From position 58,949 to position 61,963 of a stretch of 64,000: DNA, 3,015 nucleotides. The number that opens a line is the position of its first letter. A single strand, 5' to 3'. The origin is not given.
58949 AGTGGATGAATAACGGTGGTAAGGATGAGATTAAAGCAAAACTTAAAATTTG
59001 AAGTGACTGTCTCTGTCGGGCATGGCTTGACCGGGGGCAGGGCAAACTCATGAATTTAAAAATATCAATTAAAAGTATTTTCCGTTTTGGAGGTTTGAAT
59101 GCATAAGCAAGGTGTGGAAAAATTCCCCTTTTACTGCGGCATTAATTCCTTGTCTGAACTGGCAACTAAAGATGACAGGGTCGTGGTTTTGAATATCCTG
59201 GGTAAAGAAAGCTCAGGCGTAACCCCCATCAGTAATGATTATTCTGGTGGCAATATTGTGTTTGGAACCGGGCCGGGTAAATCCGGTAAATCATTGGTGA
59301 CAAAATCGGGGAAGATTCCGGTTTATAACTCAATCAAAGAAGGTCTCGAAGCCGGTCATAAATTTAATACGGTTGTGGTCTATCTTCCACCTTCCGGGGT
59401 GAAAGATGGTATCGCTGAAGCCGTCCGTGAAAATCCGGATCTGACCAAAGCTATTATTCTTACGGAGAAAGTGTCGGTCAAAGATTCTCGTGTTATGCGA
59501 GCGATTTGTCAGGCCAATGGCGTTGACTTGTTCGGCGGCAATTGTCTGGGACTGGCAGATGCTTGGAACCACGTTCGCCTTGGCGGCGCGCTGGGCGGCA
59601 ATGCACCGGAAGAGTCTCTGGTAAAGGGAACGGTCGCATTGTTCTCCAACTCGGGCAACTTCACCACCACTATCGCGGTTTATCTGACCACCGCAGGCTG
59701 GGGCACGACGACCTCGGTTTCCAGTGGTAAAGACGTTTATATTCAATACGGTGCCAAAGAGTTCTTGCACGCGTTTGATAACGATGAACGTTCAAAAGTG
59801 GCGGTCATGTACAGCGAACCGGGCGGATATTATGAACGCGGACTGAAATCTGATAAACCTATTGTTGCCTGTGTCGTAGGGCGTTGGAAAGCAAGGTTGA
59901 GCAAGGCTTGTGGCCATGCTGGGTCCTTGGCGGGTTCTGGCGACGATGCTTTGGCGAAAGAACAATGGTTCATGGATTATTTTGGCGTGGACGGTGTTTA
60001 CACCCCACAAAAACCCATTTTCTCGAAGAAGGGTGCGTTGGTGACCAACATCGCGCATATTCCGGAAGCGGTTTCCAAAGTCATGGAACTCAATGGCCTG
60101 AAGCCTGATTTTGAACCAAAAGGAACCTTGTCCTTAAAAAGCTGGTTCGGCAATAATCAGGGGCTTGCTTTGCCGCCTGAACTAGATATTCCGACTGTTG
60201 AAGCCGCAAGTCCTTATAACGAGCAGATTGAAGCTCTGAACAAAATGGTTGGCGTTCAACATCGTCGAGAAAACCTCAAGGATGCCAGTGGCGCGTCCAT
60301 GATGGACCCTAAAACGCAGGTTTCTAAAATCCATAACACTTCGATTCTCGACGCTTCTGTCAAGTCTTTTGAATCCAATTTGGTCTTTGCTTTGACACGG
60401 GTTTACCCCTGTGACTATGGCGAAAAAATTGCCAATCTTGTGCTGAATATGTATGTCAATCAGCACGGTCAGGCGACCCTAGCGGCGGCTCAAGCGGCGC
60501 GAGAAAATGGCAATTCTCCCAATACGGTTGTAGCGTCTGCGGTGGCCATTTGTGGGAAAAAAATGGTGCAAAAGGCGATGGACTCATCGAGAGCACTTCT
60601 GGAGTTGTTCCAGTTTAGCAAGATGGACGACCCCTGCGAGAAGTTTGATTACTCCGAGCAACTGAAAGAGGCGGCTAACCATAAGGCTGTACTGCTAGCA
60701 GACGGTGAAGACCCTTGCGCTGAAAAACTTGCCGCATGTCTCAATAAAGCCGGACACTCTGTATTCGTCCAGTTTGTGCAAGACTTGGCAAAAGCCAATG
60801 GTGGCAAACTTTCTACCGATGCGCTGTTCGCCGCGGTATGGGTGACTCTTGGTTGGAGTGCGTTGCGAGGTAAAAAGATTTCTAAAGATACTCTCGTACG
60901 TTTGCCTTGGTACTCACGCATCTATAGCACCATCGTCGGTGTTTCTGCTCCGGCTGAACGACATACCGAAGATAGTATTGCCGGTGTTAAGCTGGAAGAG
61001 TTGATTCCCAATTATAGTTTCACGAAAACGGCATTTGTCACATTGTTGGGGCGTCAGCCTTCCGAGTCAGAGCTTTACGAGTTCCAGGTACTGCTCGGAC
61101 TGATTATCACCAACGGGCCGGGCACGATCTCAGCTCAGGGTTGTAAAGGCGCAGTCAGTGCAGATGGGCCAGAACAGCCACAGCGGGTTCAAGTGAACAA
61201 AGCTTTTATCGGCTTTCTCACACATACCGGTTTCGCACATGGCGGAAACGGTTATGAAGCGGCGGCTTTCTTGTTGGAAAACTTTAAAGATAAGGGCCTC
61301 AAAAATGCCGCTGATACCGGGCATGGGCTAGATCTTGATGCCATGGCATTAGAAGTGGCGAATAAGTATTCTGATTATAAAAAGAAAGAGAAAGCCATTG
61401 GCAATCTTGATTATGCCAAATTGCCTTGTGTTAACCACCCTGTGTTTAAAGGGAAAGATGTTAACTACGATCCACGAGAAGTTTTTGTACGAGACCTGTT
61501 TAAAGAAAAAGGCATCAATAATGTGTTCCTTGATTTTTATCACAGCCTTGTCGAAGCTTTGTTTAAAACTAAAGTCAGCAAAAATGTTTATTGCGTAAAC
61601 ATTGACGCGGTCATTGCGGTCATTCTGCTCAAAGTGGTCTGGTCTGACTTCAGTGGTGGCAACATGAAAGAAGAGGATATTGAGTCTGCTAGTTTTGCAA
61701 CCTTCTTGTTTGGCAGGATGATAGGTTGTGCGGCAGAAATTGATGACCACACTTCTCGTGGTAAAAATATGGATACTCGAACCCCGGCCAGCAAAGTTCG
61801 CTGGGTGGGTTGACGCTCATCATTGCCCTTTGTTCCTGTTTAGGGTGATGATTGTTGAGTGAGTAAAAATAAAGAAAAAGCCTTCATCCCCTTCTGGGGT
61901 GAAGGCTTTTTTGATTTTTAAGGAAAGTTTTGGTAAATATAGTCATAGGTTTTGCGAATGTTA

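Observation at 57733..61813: ATP-citrate lyase with an oversized (904-aa) large subunit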

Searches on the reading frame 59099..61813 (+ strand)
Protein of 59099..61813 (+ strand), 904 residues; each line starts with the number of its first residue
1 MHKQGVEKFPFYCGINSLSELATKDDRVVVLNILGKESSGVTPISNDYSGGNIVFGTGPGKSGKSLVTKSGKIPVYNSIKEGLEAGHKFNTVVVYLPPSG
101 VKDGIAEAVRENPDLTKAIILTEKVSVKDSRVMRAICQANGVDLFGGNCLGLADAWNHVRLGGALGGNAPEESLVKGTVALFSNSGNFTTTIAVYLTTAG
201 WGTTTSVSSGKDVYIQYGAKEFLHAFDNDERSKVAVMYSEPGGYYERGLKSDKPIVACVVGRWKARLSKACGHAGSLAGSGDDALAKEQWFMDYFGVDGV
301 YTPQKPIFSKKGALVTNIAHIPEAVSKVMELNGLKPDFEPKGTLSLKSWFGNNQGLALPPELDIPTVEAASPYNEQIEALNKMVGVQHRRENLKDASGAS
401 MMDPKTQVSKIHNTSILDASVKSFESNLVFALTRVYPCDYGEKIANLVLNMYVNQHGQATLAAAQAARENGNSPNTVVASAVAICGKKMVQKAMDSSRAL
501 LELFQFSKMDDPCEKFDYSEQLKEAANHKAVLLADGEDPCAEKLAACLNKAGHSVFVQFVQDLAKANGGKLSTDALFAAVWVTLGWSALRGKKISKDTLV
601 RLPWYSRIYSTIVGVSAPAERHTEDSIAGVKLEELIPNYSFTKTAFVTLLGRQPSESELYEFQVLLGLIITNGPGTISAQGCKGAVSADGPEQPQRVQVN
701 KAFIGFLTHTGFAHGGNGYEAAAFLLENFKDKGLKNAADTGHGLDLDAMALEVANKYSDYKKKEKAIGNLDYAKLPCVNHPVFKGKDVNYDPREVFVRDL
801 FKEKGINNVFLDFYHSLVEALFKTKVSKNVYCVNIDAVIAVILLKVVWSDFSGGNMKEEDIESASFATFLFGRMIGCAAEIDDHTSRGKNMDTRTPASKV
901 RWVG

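Call 3: search_protein_families(library=pfam, proteins=[window:59099-61813:+], max_evalue=0.01)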
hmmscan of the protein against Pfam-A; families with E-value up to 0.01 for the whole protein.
window:59099-61813:+ (904 aa): 2 families
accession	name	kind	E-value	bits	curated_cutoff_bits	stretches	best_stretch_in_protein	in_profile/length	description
PF13607.11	Succ_CoA_lig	-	1.2e-10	41.7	27.4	1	176-281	1-110/138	Succinyl-CoA ligase like flavodoxin domain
PF02629.25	CoA_binding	-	1.3e-05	26.3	22.3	1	24-112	2-87/97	CoA binding domain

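Call 4: search_protein_families(library=ncbifam, proteins=[window:59099-61813:+], max_evalue=0.01)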
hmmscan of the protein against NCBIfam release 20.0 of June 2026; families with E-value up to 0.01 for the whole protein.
window:59099-61813:+ (904 aa): 9 families
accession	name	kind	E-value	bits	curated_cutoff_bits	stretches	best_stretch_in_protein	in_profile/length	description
NF004230.0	PRK05678.1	equivalog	8.6e-36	123.6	336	1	21-304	4-278/291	succinate--CoA ligase subunit alpha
TIGR01019.1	sucCoAalpha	subfamily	2.4e-29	102.6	353.2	1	23-288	4-261/286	succinate--CoA ligase subunit alpha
TIGR02717.1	AcCoA-syn-alpha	equivalog_domain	2.5e-15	56.1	567.15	1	73-281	52-259/447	acetate--CoA ligase alpha subunit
NF004869.0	PRK06224.1-6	subfamily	3.1e-13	49.6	212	1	621-896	13-241/263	citryl-CoA lyase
NF045494.1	AcCoALig_Archglob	equivalog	1e-07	30.8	1200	1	130-282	327-474/665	acetate--CoA ligase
NF004868.0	PRK06224.1-5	subfamily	1.1e-07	31.3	193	1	633-845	27-208/260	citryl-CoA lyase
NF045492.1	HydPropCoALig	equivalog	9.1e-07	27.6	1300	1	134-281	361-510/700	3-hydroxypropionate--CoA ligase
NF004865.0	PRK06224.1-2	equivalog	2.7e-05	23.8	323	1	615-754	15-144/265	citryl-CoA lyase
NF004864.0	PRK06224.1-1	equivalog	3.9e-05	22.8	261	1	626-843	30-219/278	citryl-CoA lyase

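Call 5: search_solved_structures(query=window:59099-61813:+, max_evalue=0.01, show_alignments=3)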
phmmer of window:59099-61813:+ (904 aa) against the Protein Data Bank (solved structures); distinct sequences matched with E-value up to 0.01: 24.
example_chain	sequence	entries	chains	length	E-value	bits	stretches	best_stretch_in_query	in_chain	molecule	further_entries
6hxq_A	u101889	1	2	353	7.7e-27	97.1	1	25-282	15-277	Citryl-CoA synthetase small subunit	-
6mel_A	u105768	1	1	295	1.7e-25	92.7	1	19-303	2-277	Succinate--CoA ligase subunit alpha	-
2yv2_A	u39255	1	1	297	3.3e-23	85.1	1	20-286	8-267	Succinyl-CoA synthetase alpha chain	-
3ufx_A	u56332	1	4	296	2.2e-22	82.4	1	21-278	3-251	succinyl-CoA synthetase alpha subunit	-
1oi7_A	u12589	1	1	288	6.3e-22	80.9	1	22-278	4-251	SUCCINYL-COA SYNTHETASE ALPHA CHAIN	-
2yv1_A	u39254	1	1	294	9.1e-22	80.4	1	24-284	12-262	Succinyl-CoA ligase [ADP-forming] subunit alpha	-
6mgg_A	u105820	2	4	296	5.7e-17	64.5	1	19-306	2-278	Succinate--CoA ligase [ADP-forming] subunit alpha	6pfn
1euc_A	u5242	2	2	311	2.8e-14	55.6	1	23-288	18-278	SUCCINYL-COA SYNTHETASE, ALPHA CHAIN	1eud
2fp4_A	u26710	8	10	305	3.2e-14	55.4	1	24-288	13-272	Succinyl-CoA ligase [GDP-forming] alpha-chain, mitochondrial | Succinate--CoA ligase [ADP/GDP-forming] subunit alpha, mitochondrial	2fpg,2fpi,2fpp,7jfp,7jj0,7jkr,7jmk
4xx0_A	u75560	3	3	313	3.5e-14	55.3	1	24-288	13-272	Succinyl-CoA ligase [ADP/GDP-forming] subunit alpha, mitochondrial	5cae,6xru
1jkj_A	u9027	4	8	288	4.3e-14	55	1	47-288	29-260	succinyl-CoA synthetase alpha subunit | SUCCINYL-COA SYNTHETASE, ALPHA SUBUNIT | PROTEIN (SUCCINYL-COA LIGASE)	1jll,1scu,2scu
1cqi_A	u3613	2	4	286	4.7e-14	54.9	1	47-288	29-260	PROTEIN (SUCCINYL-COA SYNTHETASE ALPHA CHAIN) | SUCCINYL-COA SYNTHETASE ALPHA CHAIN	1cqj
9swj_C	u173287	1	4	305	6.1e-13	51.2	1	24-288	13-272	Succinate--CoA ligase [ADP/GDP-forming] subunit alpha, mitochondrial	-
6g4q_A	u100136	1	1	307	6.6e-13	51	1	24-288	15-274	Succinate--CoA ligase [ADP/GDP-forming] subunit alpha, mitochondrial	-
6wcv_A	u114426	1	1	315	6.7e-13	51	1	24-288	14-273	Succinate--CoA ligase [ADP/GDP-forming] subunit alpha, mitochondrial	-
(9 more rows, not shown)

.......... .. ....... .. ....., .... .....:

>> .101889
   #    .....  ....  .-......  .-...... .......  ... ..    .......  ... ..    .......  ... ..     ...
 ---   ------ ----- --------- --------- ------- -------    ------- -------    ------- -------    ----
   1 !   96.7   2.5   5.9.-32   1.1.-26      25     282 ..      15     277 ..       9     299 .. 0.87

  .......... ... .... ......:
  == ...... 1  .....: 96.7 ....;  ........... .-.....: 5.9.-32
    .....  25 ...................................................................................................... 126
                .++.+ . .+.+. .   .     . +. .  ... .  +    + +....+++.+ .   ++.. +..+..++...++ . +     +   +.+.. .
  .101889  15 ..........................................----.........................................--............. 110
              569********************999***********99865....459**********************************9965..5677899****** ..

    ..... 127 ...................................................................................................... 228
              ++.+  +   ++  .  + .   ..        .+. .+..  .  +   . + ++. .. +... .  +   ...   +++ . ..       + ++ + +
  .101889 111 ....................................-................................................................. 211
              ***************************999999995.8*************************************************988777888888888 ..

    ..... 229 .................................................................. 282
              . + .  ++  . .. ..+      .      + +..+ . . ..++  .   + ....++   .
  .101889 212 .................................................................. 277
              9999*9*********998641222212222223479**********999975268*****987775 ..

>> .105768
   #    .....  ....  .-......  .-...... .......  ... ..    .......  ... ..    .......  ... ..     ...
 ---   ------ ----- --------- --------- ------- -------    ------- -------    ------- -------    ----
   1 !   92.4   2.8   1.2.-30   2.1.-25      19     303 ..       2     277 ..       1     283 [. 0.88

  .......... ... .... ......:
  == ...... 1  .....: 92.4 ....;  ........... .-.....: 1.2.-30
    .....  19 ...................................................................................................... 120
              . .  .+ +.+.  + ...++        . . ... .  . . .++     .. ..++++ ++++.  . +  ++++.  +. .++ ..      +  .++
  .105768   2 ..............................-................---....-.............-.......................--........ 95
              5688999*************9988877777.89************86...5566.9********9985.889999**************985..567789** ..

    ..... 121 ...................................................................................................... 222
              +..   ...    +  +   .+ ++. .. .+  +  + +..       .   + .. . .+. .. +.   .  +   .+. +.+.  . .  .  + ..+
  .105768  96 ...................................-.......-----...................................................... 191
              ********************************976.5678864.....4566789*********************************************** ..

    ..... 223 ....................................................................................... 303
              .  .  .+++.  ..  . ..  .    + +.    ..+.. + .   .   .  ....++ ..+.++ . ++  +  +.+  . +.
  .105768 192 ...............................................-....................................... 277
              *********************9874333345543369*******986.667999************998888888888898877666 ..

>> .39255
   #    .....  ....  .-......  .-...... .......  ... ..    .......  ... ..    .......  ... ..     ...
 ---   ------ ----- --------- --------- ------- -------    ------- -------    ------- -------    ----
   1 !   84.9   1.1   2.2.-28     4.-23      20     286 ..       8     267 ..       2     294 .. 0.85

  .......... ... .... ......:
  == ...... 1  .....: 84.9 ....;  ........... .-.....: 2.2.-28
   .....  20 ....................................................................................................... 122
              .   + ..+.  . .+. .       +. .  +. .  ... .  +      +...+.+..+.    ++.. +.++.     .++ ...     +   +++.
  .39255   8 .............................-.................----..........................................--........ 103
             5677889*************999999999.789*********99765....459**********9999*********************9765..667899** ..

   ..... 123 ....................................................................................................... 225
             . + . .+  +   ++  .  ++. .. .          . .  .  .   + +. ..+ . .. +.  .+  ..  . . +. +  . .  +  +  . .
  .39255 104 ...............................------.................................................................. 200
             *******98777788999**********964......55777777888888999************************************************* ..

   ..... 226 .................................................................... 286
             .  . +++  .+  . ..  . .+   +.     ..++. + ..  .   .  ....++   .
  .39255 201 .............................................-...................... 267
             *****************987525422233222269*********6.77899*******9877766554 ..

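Call 9: find_homologous_proteins(query=window:59099-61813:+)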
Query window:59099-61813:+ (904 aa): 2838 proteins with E <= 0.001 among 8000 candidates; the best 120 are listed.
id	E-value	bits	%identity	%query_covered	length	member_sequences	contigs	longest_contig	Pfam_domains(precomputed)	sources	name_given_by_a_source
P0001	0.0e+0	1910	92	100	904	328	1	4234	PF02629.26,PF13607.12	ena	-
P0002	0.0e+0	1891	91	100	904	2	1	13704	PF02629.26,PF13607.12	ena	-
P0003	0.0e+0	1884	90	100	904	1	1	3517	PF02629.26,PF13607.12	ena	-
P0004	0.0e+0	1881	89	100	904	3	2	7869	PF13607.12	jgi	jgi:succinyl-CoA synthetase alpha subunit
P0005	0.0e+0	1876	91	100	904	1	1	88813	PF02629.26,PF13607.12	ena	-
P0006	0.0e+0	1875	89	100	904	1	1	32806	PF13607.12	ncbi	-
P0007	0.0e+0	1875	89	100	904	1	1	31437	PF13607.12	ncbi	-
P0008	0.0e+0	1875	91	100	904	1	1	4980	PF02629.26,PF13607.12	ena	-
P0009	0.0e+0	1875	91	100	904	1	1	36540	PF02629.26,PF13607.12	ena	-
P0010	0.0e+0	1874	89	100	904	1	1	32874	PF13607.12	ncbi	-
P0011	0.0e+0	1873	89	100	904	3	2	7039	PF13607.12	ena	-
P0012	0.0e+0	1872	89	100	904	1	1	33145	PF13607.12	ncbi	-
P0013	0.0e+0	1872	90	100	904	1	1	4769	PF02629.26,PF13607.12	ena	-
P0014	0.0e+0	1872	89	100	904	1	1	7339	PF13607.12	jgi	jgi:succinyl-CoA synthetase alpha subunit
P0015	0.0e+0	1869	89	100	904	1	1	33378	PF13607.12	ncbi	-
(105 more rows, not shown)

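Call 20: search_solved_structures(query=A1, max_evalue=1, show_alignments=0)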
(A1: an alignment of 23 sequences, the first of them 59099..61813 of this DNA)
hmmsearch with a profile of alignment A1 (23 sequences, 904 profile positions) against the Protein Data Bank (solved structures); distinct sequences matched with E-value up to 1: 31.
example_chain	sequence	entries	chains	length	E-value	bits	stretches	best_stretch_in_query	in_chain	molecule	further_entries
6hxq_A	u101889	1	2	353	1.6e-33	119.2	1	26-291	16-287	Citryl-CoA synthetase small subunit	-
6mel_A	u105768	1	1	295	2e-26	95.6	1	21-303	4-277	Succinate--CoA ligase subunit alpha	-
2yv2_A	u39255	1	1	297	2.2e-25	92.2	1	21-282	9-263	Succinyl-CoA synthetase alpha chain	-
2yv1_A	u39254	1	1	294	3.2e-23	85.1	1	27-283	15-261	Succinyl-CoA ligase [ADP-forming] subunit alpha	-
3ufx_A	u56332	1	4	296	4.2e-22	81.3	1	22-277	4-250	succinyl-CoA synthetase alpha subunit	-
1oi7_A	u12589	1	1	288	5.2e-22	81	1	22-277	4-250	SUCCINYL-COA SYNTHETASE ALPHA CHAIN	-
6mgg_A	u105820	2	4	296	1.4e-18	69.6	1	22-291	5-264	Succinate--CoA ligase [ADP-forming] subunit alpha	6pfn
1cqi_A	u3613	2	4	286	1.3e-14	56.6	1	50-297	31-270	PROTEIN (SUCCINYL-COA SYNTHETASE ALPHA CHAIN) | SUCCINYL-COA SYNTHETASE ALPHA CHAIN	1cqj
1jkj_A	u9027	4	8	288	1.3e-14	56.6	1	50-297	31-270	succinyl-CoA synthetase alpha subunit | SUCCINYL-COA SYNTHETASE, ALPHA SUBUNIT | PROTEIN (SUCCINYL-COA LIGASE)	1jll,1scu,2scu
2nu6_A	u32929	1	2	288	3.5e-13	51.8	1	50-297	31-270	Succinyl-CoA ligase [ADP-forming] subunit alpha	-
2nua_A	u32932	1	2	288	3.9e-13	51.7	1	50-297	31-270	Succinyl-CoA ligase [ADP-forming] subunit alpha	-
2nu8_A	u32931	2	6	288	3.9e-13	51.7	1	50-297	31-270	Succinyl-CoA ligase [ADP-forming] subunit alpha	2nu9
2nu7_A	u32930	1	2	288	3.9e-13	51.7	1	50-297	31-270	Succinyl-CoA ligase [ADP-forming] subunit alpha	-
2fp4_A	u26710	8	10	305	3.1e-12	48.7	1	27-289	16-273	Succinyl-CoA ligase [GDP-forming] alpha-chain, mitochondrial | Succinate--CoA ligase [ADP/GDP-forming] subunit alpha, mitochondrial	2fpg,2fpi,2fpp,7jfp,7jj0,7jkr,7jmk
4xx0_A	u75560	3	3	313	3.4e-12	48.6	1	27-289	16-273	Succinyl-CoA ligase [ADP/GDP-forming] subunit alpha, mitochondrial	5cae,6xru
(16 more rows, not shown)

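Call 30: predict_structure(alignment_id=A1)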
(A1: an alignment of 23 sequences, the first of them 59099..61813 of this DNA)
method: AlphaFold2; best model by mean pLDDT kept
length: 904 residues; sequences in the alignment: 23
mean_pLDDT: 68.4   pTM: 0.55
mean pLDDT of the five models: 68.4, 67.8, 67.6, 62.4, 62.2
residues with pLDDT >= 90: 162; 70-90: 344; 50-70: 169; < 50: 229
segments of 3 or more residues with pLDDT < 50: 1-17, 36-46, 48-50, 147-176, 185-217, 242-244, 262-280, 342-373, 379-398, 672-701, 780-786, 885-904
pLDDT, mean of each block of 10 residues (from residue 1): 42 49 68 52 47 57 63 74 80 71 81 82 54 65 56 36 35 48 51 46 31 39 65 71 55 79 36 34 67 85 83 77 82 73 40 34 35 44 31 36 60 79 92 91 96 92 81 73 80 96 90 91 90 88 92 94 89 96 94 87 91 91 92 92 93 87 82 41 27 35 52 64 85 84 88 88 72 68 52 79 84 86 72 72 85 82 78 75 44 25 23
secondary structure, 60 per line:
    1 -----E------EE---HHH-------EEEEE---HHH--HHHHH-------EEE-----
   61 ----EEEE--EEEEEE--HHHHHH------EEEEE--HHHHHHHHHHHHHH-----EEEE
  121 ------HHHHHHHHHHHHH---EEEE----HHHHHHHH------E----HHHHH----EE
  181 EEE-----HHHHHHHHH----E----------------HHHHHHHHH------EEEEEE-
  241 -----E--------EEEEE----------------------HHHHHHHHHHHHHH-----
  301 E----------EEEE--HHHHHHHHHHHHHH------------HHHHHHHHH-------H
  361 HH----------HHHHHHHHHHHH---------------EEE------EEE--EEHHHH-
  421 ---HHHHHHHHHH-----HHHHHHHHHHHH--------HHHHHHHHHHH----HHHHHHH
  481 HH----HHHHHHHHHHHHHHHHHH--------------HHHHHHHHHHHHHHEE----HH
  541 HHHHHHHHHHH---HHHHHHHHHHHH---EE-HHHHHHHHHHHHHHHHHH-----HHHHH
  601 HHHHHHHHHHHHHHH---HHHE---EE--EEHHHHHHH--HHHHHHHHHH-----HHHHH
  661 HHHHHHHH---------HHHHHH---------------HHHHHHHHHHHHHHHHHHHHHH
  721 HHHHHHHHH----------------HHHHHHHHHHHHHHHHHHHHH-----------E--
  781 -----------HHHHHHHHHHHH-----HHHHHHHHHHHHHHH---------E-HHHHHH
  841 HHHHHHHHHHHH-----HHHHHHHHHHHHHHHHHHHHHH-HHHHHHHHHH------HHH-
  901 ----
elements in order (helices of 4 or more, strands of 3 or more residues): E28-32 H41-45 E53-55 E65-68 E71-76 H79-84 E91-95 H98-111 E117-120 H127-139 E143-146 H151-158 H170-174 E179-183 H189-197 H219-227 E234-239 E255-259 H282-295 E312-315 H318-331 H344-352 H373-384 E400-402 E409-411 H416-419 H424-433 H439-450 H459-469 H474-482 H487-504 H519-532 H539-551 H555-566 H573-590 H596-615 H632-638 H641-650 H656-668 H678-683 H699-729 H746-766 H792-803 H809-823 H835-852 H858-879 H881-890

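Call 32: search_protein_representatives(protein=window:59099-61813:+)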
Query: 904 residues. Proteins with E-value up to 0.001 (for the whole library): 1492; up to 1e-10: 677; up to 1e-30: 205. The best 150 are listed.
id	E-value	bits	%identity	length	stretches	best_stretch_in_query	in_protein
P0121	0.0e+00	1054.8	53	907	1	2-903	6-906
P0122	1.8e-253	860.3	57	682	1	224-904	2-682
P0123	4.6e-216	736.5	44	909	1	8-898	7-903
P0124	1.0e-190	652.7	64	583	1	41-488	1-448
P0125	1.0e-186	639.4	55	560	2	1-362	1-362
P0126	6.9e-169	580.4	67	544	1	1-371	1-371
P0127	4.1e-163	561.3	43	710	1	7-689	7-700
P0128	3.9e-159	548.1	64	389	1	1-370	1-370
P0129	2.2e-133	462.9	72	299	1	267-555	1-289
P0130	2.6e-115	403.2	44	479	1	424-900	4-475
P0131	6.0e-115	401.9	61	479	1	1-286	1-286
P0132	3.4e-108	379.6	67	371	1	133-368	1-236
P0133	9.4e-105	368.2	62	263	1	4-263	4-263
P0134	2.0e-98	347.2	64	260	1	415-673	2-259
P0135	3.4e-96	339.9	56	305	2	573-776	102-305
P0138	3.8e-90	319.9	37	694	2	17-405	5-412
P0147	3.8e-80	286.8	38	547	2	629-899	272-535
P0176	4.6e-58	213.7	39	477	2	17-406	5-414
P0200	4.0e-50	187.5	36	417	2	631-901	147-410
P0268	3.1e-37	144.8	32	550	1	390-786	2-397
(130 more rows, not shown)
